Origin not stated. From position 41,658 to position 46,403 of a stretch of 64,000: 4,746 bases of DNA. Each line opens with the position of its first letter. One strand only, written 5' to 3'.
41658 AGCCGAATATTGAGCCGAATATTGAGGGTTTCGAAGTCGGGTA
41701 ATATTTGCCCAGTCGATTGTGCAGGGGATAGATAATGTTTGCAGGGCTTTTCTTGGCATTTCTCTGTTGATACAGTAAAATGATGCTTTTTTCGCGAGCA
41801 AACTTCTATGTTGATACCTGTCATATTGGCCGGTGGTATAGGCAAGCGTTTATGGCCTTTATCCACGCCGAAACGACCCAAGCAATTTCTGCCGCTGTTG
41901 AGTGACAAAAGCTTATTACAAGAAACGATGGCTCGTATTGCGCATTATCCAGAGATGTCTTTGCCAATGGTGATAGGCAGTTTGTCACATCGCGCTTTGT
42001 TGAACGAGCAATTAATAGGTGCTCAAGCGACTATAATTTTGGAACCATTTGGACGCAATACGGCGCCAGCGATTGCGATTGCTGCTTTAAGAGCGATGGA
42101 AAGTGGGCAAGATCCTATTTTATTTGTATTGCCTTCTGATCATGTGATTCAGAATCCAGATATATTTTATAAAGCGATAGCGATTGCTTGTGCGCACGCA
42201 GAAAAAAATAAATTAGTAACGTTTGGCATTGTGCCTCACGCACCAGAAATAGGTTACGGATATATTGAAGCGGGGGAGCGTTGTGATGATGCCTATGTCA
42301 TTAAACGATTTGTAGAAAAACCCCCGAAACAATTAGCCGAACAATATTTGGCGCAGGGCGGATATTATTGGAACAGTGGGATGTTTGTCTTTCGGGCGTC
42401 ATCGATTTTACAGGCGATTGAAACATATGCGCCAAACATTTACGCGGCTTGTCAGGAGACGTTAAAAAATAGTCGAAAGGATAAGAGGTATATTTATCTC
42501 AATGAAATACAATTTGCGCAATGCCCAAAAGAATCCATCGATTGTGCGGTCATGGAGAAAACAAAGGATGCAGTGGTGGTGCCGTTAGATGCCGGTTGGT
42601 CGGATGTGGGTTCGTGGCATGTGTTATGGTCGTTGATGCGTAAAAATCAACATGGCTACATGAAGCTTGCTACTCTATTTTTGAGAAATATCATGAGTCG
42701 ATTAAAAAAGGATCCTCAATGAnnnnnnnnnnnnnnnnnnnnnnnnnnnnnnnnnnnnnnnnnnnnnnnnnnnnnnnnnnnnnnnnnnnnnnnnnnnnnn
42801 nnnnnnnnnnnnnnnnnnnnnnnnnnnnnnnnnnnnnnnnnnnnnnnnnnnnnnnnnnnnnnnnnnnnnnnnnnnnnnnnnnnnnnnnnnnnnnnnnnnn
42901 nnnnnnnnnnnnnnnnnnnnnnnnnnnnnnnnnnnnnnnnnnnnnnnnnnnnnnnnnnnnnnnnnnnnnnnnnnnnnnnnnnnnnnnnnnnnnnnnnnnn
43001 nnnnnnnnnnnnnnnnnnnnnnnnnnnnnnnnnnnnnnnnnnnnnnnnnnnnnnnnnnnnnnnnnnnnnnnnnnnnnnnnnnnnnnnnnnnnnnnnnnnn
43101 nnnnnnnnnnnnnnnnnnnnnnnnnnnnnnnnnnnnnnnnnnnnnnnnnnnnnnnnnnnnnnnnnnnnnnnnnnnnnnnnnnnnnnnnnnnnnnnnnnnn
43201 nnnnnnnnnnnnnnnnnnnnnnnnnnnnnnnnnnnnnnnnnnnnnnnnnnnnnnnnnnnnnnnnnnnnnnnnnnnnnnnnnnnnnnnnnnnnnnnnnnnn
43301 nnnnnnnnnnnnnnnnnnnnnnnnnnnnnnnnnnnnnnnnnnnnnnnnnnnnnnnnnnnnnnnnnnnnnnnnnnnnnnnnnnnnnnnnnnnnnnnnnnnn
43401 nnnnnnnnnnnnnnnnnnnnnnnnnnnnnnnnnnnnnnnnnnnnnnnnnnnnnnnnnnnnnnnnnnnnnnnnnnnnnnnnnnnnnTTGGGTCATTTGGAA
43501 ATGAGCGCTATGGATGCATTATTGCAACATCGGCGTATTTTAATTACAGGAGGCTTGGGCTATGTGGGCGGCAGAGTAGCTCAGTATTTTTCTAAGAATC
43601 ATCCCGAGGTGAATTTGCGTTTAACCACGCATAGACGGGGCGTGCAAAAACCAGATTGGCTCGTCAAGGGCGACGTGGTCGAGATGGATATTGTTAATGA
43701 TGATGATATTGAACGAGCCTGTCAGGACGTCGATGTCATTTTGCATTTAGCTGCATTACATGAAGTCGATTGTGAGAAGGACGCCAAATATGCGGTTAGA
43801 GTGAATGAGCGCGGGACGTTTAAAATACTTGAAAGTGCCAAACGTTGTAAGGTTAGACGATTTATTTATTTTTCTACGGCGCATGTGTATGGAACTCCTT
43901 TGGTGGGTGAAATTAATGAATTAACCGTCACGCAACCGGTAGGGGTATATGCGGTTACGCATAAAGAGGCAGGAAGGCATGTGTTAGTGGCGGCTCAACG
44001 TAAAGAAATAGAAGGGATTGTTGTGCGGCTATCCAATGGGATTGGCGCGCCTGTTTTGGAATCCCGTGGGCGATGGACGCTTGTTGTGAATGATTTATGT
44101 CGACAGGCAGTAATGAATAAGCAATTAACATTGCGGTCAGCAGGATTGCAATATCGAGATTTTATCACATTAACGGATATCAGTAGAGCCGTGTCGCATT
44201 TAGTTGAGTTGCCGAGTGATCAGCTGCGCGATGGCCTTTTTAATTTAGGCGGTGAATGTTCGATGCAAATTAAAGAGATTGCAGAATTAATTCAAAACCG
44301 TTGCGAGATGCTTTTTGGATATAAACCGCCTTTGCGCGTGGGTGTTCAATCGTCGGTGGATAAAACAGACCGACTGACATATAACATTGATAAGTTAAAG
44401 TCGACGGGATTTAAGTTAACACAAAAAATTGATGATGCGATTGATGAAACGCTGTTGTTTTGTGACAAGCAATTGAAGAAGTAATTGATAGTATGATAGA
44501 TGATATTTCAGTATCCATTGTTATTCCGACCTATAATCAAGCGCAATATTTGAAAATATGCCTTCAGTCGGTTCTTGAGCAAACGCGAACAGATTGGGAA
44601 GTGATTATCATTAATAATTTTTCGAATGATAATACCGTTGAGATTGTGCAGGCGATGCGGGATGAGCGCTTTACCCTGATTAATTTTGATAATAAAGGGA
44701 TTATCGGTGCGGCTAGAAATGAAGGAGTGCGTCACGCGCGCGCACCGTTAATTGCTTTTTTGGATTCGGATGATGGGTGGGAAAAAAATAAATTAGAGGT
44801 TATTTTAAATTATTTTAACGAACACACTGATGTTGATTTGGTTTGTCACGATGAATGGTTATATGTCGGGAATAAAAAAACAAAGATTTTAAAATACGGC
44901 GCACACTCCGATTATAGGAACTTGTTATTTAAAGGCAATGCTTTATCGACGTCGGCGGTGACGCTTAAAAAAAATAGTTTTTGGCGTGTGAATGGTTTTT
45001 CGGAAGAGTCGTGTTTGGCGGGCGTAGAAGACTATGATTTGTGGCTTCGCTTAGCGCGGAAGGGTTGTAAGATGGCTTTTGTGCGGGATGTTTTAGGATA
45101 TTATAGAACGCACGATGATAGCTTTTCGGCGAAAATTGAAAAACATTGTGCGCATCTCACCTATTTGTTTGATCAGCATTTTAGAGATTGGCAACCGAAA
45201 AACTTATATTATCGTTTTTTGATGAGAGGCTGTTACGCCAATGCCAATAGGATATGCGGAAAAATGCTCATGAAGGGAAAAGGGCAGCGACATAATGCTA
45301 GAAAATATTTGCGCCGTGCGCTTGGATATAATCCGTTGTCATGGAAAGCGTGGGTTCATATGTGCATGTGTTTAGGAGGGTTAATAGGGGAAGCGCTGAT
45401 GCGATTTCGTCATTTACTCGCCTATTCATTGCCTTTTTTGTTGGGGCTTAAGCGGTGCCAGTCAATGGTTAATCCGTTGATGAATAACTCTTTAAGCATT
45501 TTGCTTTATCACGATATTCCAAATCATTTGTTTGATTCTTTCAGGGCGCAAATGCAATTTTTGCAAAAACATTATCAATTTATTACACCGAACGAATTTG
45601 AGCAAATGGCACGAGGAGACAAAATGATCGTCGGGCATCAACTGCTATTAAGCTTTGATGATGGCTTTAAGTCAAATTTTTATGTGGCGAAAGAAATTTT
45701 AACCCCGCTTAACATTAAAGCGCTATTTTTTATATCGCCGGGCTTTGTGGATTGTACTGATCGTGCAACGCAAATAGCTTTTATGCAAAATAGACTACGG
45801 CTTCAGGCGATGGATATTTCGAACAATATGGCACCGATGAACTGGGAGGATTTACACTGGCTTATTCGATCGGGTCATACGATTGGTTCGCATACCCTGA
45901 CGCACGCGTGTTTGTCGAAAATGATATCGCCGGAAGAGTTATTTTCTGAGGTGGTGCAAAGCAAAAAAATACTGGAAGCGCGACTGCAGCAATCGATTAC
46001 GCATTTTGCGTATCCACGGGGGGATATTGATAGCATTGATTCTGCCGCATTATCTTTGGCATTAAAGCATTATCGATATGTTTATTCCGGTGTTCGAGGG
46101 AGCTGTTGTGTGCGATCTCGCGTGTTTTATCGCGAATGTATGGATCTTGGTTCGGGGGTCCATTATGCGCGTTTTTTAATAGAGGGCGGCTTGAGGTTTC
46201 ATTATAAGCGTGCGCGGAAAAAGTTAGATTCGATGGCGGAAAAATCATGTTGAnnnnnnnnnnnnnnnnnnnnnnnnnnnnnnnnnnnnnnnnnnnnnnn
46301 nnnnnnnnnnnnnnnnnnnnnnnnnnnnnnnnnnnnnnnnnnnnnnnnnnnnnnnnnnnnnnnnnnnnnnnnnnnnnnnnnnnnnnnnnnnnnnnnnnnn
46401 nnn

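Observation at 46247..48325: Fusion of a DegT-fold PLP-like domain with a FemAB/GNAT-type acyltransferase domain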

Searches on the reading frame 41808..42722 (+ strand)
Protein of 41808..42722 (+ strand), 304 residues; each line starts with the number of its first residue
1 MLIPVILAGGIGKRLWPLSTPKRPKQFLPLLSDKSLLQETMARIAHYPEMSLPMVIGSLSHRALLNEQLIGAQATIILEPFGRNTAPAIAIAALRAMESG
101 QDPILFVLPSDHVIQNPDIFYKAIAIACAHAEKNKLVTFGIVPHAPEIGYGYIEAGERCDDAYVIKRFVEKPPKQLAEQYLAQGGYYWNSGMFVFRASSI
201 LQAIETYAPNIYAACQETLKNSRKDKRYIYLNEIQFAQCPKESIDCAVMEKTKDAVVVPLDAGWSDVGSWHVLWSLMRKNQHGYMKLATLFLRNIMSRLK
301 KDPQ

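Call 3: search_protein_families(library=pfam, proteins=[window:41808-42722:+], max_evalue=0.01)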
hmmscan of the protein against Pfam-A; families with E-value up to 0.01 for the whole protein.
window:41808-42722:+ (304 aa): 2 families
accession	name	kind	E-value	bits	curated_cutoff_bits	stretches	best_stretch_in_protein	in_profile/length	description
PF00483.29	NTP_transferase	-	8e-50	170.1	21.2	1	4-280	2-242/245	Nucleotidyl transferase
PF12804.13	NTP_transf_3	-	1.5e-07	32.2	27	1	5-126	2-110/160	MobA-like NTP transferase domain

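Call 24: search_protein_families(library=ncbifam, proteins=[window:41808-42722:+], max_evalue=0.1)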
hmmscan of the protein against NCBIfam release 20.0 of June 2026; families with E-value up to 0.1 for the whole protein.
window:41808-42722:+ (304 aa): 14 families
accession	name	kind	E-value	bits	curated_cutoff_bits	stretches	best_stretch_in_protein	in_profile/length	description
TIGR01479.1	GMP_PMI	equivalog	2.6e-109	366.1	372.95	1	2-283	1-286/467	mannose-1-phosphate guanylyltransferase/mannose-6-phosphate isomerase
NF012004.0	PRK15460.1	equivalog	6.1e-89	298.9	859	1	2-285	6-298/478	mannose-1-phosphate guanyltransferase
TIGR03992.1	Arch_glmU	subfamily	4.6e-10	38.9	292.1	1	5-189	4-169/393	bifunctional sugar-1-phosphate nucleotidylyltransferase/acetyltransferase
NF041173.1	Sug_nt_acttase_Thmprot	equivalog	8.6e-07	28.2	600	1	5-193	4-173/405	bifunctional sugar-1-phosphate nucleotidylyltransferase/acetyltransferase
TIGR01099.1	galU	equivalog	1.3e-05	25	326.8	1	100-187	119-204/261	UTP--glucose-1-phosphate uridylyltransferase GalU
NF002023.0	PRK00844.1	subfamily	7.3e-05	21.8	458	0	85-206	102-214/408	glucose-1-phosphate adenylyltransferase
NF052502.1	man1P_GTase_Rv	exception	9.2e-05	21.5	440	1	5-200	4-179/352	mannose-1-phosphate guanylyltransferase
NF001947.0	PRK00725.1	subfamily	0.00077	18.3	470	1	79-206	108-226/426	glucose-1-phosphate adenylyltransferase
TIGR02091.1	glgC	equivalog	0.00094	18.3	424.9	0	85-207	97-210/364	glucose-1-phosphate adenylyltransferase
NF001183.0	PRK00155.1-3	subfamily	0.0035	16.7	166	1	2-51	2-47/237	D-ribitol-5-phosphate cytidylyltransferase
TIGR01208.1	rmlA_long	equivalog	0.0035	16.3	320.25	1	5-205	3-183/353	glucose-1-phosphate thymidylyltransferase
TIGR00453.1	ispD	equivalog_domain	0.02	14.3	181.3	1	5-71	3-64/219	2-C-methyl-D-erythritol 4-phosphate cytidylyltransferase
NF041313.1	UDPGP_AglF_Halo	equivalog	0.065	12.7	400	0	5-58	4-55/234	UTP--glucose-1-phosphate uridylyltransferase AglF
NF002772.0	PRK02862.1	equivalog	0.097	11.4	537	0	3-30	5-31/429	glucose-1-phosphate adenylyltransferase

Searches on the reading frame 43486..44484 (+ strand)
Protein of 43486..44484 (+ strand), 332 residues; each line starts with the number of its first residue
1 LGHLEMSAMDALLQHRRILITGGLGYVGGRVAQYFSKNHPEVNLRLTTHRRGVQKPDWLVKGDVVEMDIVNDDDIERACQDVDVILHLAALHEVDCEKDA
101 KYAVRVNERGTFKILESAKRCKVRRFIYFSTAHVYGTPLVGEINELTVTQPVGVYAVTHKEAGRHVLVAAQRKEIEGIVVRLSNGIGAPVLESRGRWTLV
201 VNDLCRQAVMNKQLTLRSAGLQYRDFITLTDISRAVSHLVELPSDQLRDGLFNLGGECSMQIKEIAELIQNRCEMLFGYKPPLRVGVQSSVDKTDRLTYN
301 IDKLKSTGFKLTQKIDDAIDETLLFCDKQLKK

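Call 3: search_protein_families(library=pfam, proteins=[window:43486-44484:+], max_evalue=0.01)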
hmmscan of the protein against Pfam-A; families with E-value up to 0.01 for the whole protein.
window:43486-44484:+ (332 aa): 7 families
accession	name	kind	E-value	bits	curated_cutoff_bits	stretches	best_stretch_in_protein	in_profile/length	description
PF01370.27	Epimerase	-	3.9e-34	118.6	20.9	1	18-255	1-240/240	NAD dependent epimerase/dehydratase family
PF16363.11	GDP_Man_Dehyd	-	2.7e-21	76.8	27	1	19-266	1-267/332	GDP-mannose 4,6 dehydratase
PF01073.25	3Beta_HSD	-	7e-20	71.6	22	1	19-172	1-163/280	3-beta hydroxysteroid dehydrogenase/isomerase family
PF04321.23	RmlD_sub_bind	-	9.6e-16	58.1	27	1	17-275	2-233/287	RmlD substrate binding domain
PF07993.18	NAD_binding_4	-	2.3e-11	43.8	20.1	1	60-189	66-211/258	Male sterility protein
PF02719.21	Polysacc_synt_2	-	8.7e-10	38.7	20.2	1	18-133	1-130/293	Polysaccharide biosynthesis protein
PF13460.12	NAD_binding_10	-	7e-09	36.3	27.2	1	22-165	1-130/184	NAD(P)H-binding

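Call 24: search_protein_families(library=ncbifam, proteins=[window:43486-44484:+], max_evalue=0.1)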
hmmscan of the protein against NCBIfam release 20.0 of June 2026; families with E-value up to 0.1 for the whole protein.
window:43486-44484:+ (332 aa): 33 families (the best 25 are shown)
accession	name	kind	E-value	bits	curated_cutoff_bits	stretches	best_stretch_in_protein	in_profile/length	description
TIGR01181.1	dTDP_gluc_dehyt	equivalog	4.7e-24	85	365.1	1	17-322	1-307/321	dTDP-glucose 4,6-dehydratase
TIGR01179.1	galE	equivalog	2.7e-20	72.5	262.3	1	17-274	1-276/332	UDP-glucose 4-epimerase GalE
TIGR02197.1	heptose_epim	equivalog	3.9e-18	65.7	274.6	1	18-274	1-261/316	ADP-glyceromanno-heptose 6-epimerase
TIGR04180.1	EDH_00030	hypoth_equivalog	1.6e-16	60.2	475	1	18-273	1-256/297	NAD-dependent 4,6-dehydratase LegB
NF043036.1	ErythonDh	equivalog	4.6e-15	55.6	325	1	17-182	2-176/321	D-erythronate dehydrogenase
NF041015.1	UDPsulfquin_syn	equivalog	1.6e-14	53.7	575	1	197-322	235-359/384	UDP-sulfoquinovose synthase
TIGR03466.1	HpnA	hypoth_equivalog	2.5e-14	52.9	367.65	1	17-188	2-173/327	hopanoid-associated sugar epimerase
TIGR01214.1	rmlD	equivalog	2.7e-13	49.7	224.05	1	17-183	1-148/285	dTDP-4-dehydrorhamnose reductase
NF011728.1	PRK15181.1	equivalog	9.6e-11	41.3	760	1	62-235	71-244/348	Vi polysaccharide biosynthesis UDP-N-acetylglucosaminuronic acid C-4 epimerase TviC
NF041293.1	G6PDh_Azf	equivalog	1.4e-09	37.8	400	1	17-136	4-120/252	NAD-dependent glucose-6-phosphate dehydrogenase Azf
NF042423.1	oxyalk_red_Shew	equivalog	1.4e-09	37.4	580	1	14-167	7-157/331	2-alkyl-3-oxoalkanoate reductase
NF042422.1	oxyalk_red_OleD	equivalog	1.1e-08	34.9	580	1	17-177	2-160/329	2-alkyl-3-oxoalkanoate reductase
NF007956.0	PRK10675.1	subfamily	2.5e-08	33.4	394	1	17-158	2-152/338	UDP-glucose 4-epimerase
NF007582.0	PRK10217.1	equivalog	3e-08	33.2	698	1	16-281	2-278/355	dTDP-glucose 4,6-dehydratase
TIGR03589.1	PseB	equivalog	1.5e-07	30.7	407.75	1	14-133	3-127/324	UDP-N-acetylglucosamine 4,6-dehydratase (inverting)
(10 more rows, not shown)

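Call 47: search_solved_structures(query=window:43486-44484:+, max_evalue=0.00001)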
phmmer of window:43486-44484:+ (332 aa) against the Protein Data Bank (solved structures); distinct sequences matched with E-value up to 0.00001: 77 (the best 60 are shown).
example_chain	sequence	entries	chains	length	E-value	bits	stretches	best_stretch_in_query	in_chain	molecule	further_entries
6zl6_A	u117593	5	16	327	2.1e-17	66.5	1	17-270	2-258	Epimerase domain-containing protein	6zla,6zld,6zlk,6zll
6zlj_A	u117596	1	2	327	7.7e-17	64.6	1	17-270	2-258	Epimerase domain-containing protein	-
8rdg_A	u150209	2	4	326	4e-16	62.3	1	17-322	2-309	SDR family NAD(P)-dependent oxidoreductase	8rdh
8rdi_A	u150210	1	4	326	1.4e-15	60.5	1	17-322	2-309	SDR family NAD(P)-dependent oxidoreductase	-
3a1n_A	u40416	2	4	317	9.7e-15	57.7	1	18-160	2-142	NDP-sugar epimerase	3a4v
3ehe_A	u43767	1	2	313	1.5e-14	57.1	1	18-319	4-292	UDP-glucose 4-epimerase (GalE-1)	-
6vlo_A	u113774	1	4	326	3.4e-14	56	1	16-312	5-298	Putative dTDP-D-glucose 4,6-dehydratase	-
3a9w_A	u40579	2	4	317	3.4e-14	56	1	18-160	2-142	NDP-sugar epimerase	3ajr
4m55_A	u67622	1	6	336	9.3e-14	54.5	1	15-272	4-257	UDP-glucuronic acid decarboxylase 1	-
2b69_A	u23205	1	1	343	2e-13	53.4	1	15-272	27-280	UDP-glucuronate decarboxylase 1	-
4gll_A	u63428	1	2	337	2.4e-13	53.2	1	15-272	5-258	UDP-glucuronic acid decarboxylase 1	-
4lk3_A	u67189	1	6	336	2.5e-13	53.1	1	15-272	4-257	UDP-glucuronic acid decarboxylase 1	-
2hun_A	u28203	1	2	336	2.6e-13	53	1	16-254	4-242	336aa long hypothetical dTDP-glucose 4,6-dehydratase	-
3sxp_A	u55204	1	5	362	5.5e-13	52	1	9-270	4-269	ADP-L-glycero-D-mannoheptose-6-epimerase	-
6wjb_A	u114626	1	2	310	1.3e-12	50.8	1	16-258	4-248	NAD-dependent epimerase/dehydratase family protein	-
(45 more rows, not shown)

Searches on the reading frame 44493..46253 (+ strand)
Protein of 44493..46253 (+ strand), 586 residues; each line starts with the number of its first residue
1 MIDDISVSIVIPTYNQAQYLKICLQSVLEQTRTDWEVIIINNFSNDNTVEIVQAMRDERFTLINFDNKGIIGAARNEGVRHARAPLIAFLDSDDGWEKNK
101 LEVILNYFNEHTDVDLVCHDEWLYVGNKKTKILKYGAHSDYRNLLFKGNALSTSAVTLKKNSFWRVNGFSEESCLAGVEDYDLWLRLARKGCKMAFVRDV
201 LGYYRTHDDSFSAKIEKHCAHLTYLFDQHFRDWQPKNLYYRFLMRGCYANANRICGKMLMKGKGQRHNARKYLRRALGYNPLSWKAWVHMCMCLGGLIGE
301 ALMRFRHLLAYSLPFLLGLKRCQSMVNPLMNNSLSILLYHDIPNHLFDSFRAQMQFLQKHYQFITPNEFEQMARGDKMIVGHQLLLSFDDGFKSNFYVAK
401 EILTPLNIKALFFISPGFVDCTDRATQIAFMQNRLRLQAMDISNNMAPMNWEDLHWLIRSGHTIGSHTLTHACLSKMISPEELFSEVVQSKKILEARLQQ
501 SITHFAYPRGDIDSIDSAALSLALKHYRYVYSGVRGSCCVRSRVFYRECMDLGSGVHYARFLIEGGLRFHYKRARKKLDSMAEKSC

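Call 3: search_protein_families(library=pfam, proteins=[window:44493-46253:+], max_evalue=0.01)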
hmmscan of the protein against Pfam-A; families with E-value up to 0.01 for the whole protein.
window:44493-46253:+ (586 aa): 6 families
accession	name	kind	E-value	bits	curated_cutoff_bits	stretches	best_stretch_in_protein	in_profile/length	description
PF00535.33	Glycos_transf_2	-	1.1e-32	113.8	23.3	1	8-133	1-129/168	Glycosyl transferase family 2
PF13641.12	Glyco_tranf_2_3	-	4.1e-19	69.9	27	1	7-211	3-217/230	Glycosyltransferase like family 2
PF10111.15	Glyco_tranf_2_2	-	7.6e-16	58.8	27.3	1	8-212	1-223/276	Glycosyltransferase like family 2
PF01522.26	Polysacc_deac_1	-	6.7e-14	52.4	23.1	1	384-514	9-110/124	Polysaccharide deacetylase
PF02709.20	Glyco_transf_7C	-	1.1e-06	28.6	23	1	153-206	21-74/78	N-terminal domain of galactosyltransferase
PF13632.12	Glyco_trans_2_3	-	2.3e-05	24.7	27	1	87-221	2-139/198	Glycosyl transferase family group 2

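Call 4: search_protein_families(library=ncbifam, proteins=[window:44493-46253:+], max_evalue=0.01)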
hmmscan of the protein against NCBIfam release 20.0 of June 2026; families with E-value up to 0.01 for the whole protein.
window:44493-46253:+ (586 aa): 34 families (the best 25 are shown)
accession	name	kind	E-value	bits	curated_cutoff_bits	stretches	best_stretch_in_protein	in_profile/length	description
NF047683.1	TeichurnBiosyTuaG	equivalog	1e-28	100.7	400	1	6-218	7-217/252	teichuronic acid biosynthesis protein TuaG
NF041875.1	EPS_EpsD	equivalog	8.4e-25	87.8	370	1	7-238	1-238/325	exopolysaccharide biosynthesis glycosyltransferase EpsD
NF053739.1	GlytfEpsEBac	equivalog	2.1e-21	76.1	450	1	7-245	3-243/265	glycosyltransferase EpsE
NF007482.0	PRK10073.1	equivalog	5.3e-20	71.7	423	1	5-131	6-133/334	glycosyltransferase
TIGR03965.1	mycofact_glyco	equivalog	6.9e-18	64.8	280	1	6-196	75-272/467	mycofactocin biosynthesis glycosyltransferase MftF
NF007453.0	PRK10018.1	equivalog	4.3e-17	62.7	382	1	3-188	4-190/280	colanic acid biosynthesis glycosyltransferase WcaA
TIGR04017.1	WcaA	equivalog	1.1e-16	61.3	495.75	1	3-188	3-189/279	colanic acid biosynthesis glycosyltransferase WcaA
TIGR04283.1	glyco_like_mftF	equivalog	5.3e-16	58.9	182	1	7-198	1-179/221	TIGR04283 family arsenosugar biosynthesis glycosyltransferase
NF038302.1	EPS_HpsE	equivalog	6.9e-16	58.1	300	1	6-113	2-116/307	hormogonium polysaccharide biosynthesis glycosyltransferase HpsE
NF050050.1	ProtGlycPglI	equivalog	1.3e-14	54.3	500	1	7-110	4-110/306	GalNAc(5)-diNAcBac-PP-undecaprenol beta-1,3-glucosyltransferase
TIGR03937.1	PgaC_IcaA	equivalog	8.4e-13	48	422.3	1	6-117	46-159/407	poly-beta-1,6-N-acetyl-D-glucosamine synthase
NF038299.1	EPS_HpsN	equivalog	9.2e-12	44.6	425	1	6-117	2-115/317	hormogonium polysaccharide biosynthesis glycosyltransferase HpsN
NF041394.1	GtaseAglG_Halo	equivalog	1.8e-08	34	440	1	6-113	2-112/304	glucosyl-dolichyl phosphate glucuronosyltransferase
TIGR03111.1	glyc2_xrt_Gpos1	hypoth_equivalog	4.4e-08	32.4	363.95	1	7-116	51-164/439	TIGR03111 family XrtG-associated glycosyltransferase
NF045692.1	OglycostaseCruG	equivalog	9.9e-08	31.3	600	1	6-65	42-103/386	2'-O-glycosyltransferase CruG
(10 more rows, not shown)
